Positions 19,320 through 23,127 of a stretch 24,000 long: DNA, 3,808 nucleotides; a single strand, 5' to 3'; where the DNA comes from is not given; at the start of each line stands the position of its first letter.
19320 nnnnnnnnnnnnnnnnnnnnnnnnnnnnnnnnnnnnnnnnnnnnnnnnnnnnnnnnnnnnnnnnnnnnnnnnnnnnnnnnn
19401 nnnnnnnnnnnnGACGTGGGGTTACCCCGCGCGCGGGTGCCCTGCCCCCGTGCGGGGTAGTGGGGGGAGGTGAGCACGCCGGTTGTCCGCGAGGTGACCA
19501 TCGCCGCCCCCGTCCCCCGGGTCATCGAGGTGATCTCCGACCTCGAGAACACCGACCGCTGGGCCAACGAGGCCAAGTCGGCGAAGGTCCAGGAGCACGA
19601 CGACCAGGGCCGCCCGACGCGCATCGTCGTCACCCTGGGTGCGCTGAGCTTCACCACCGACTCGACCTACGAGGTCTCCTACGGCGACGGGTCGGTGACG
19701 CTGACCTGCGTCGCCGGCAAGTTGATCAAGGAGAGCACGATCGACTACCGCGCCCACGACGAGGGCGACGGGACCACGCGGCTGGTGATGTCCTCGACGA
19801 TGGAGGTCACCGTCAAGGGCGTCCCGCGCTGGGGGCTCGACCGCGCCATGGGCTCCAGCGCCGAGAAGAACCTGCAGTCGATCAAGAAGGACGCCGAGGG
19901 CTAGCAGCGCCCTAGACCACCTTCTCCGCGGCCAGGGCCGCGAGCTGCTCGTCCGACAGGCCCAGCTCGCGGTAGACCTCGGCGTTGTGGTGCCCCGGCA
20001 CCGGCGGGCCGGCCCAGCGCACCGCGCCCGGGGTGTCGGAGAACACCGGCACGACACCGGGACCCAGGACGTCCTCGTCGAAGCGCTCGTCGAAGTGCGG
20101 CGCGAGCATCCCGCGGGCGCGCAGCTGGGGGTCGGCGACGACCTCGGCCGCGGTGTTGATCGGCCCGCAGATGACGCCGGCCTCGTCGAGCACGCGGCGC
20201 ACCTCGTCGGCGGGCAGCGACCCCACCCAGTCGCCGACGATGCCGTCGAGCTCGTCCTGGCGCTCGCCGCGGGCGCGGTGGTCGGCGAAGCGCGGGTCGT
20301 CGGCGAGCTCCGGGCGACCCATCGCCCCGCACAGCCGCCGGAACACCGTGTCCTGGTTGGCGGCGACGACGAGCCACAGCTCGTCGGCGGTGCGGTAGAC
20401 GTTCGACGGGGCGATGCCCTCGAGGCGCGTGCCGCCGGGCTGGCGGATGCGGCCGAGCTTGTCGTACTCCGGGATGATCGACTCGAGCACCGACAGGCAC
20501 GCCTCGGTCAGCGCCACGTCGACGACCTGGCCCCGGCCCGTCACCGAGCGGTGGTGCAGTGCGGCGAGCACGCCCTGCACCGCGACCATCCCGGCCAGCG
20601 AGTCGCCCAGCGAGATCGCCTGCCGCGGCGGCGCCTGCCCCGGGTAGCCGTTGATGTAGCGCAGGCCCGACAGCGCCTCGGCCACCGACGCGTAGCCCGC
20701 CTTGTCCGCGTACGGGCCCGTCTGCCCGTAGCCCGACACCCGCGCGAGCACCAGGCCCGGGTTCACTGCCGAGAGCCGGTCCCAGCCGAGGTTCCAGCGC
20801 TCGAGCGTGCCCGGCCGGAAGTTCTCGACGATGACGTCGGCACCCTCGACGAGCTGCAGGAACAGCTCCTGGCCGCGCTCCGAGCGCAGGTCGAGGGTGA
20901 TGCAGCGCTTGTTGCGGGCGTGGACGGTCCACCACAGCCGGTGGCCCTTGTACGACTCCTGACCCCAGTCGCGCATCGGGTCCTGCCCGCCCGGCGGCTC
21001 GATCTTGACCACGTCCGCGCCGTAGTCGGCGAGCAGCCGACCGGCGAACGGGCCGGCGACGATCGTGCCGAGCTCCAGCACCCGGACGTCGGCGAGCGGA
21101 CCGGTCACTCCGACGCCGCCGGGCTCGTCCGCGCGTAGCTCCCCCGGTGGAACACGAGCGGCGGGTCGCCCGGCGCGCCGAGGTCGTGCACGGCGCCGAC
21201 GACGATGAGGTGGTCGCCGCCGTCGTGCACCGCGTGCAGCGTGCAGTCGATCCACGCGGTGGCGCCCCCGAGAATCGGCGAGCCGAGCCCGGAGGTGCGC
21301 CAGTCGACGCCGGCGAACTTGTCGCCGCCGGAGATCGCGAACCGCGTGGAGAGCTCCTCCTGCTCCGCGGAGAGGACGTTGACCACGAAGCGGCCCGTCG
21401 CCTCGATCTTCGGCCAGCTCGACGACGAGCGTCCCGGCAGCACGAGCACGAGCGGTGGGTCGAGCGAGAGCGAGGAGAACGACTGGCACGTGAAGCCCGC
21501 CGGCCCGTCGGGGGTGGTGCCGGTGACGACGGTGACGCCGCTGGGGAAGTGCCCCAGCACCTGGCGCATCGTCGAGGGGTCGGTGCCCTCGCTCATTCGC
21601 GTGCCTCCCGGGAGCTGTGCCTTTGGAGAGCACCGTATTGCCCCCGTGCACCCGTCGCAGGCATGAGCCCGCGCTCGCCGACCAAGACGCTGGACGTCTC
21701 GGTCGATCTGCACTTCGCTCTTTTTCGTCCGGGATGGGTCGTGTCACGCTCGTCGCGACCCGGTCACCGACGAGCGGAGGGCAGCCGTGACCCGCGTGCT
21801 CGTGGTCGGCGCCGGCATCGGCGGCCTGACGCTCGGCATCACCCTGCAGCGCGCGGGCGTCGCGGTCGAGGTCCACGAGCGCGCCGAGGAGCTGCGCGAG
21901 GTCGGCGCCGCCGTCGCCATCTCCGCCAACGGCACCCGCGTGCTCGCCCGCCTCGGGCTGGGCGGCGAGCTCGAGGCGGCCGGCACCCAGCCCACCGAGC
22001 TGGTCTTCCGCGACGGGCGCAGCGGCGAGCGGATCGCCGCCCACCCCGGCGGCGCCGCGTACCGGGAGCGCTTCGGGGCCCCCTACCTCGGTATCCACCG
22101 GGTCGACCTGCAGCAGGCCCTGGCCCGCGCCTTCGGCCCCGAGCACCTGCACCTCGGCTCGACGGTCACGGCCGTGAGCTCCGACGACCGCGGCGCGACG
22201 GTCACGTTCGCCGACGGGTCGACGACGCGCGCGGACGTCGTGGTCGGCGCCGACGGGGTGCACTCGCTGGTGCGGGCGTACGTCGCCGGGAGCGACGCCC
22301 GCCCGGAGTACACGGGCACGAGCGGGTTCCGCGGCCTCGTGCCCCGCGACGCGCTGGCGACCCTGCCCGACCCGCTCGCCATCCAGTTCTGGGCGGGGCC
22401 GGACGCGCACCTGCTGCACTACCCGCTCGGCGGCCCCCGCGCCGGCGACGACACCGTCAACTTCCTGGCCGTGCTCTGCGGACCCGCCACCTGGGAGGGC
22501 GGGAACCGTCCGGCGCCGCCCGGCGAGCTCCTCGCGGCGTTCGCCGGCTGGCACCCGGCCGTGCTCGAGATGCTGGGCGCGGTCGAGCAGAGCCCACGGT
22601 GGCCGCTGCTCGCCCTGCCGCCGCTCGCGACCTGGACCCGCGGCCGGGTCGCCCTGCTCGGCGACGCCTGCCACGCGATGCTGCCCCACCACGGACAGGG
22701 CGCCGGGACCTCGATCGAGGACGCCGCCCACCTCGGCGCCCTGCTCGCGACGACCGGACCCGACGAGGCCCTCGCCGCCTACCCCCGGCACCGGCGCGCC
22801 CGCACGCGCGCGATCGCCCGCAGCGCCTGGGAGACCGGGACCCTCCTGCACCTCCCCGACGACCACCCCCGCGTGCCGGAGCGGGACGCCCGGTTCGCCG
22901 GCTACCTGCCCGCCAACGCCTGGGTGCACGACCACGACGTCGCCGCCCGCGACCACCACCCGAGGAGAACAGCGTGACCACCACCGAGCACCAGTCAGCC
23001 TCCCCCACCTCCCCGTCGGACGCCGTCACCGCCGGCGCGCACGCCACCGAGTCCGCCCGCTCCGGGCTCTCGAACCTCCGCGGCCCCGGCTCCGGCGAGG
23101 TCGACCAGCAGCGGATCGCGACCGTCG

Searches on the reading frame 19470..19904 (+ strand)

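Call 88: search_protein_families(library=pfam, proteins=[window:19470-19904:+], max_evalue=0.001)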
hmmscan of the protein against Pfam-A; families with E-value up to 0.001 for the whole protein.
window:19470-19904:+ (144 aa): 1 family
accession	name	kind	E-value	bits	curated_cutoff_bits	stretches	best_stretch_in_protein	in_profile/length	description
PF10604.15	Polyketide_cyc2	-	1.1e-12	48.9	27.4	1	5-143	4-142/142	Polyketide cyclase / dehydrase and lipid transport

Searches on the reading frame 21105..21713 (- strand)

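Call 88: search_protein_families(library=pfam, proteins=[window:21105-21713:-], max_evalue=0.001)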
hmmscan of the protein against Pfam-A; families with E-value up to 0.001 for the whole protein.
window:21105-21713:- (202 aa): 1 family
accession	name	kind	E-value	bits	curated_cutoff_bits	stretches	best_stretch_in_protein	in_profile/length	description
PF01613.24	Flavin_Reduct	-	3.5e-46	157.5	27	1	53-196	1-152/153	Flavin reductase like domain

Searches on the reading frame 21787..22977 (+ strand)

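Call 88: search_protein_families(library=pfam, proteins=[window:21787-22977:+], max_evalue=0.001)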
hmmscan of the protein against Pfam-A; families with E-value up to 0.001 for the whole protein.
window:21787-22977:+ (396 aa): 6 families
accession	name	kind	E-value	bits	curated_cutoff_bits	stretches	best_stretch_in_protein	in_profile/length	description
PF01494.25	FAD_binding_3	-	3.3e-26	92.8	22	2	2-167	2-168/349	FAD binding domain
PF01593.30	Amino_oxidase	-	3.8e-05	23.6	19.8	1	108-153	206-251/443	Flavin containing amine oxidoreductase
PF13450.12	NAD_binding_8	-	0.00018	22.2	21.9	0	6-35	1-30/68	NAD(P)-binding Rossmann-like domain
PF07992.20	Pyr_redox_2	-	0.00022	21.2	26.1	0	3-35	2-34/291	Pyridine nucleotide-disulphide oxidoreductase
PF00070.33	Pyr_redox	-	0.00046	21.1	22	0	3-37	1-35/82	Pyridine nucleotide-disulphide oxidoreductase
PF05834.18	Lycopene_cycl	-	0.00046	19.8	23.4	0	96-165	77-148/380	Lycopene cyclase protein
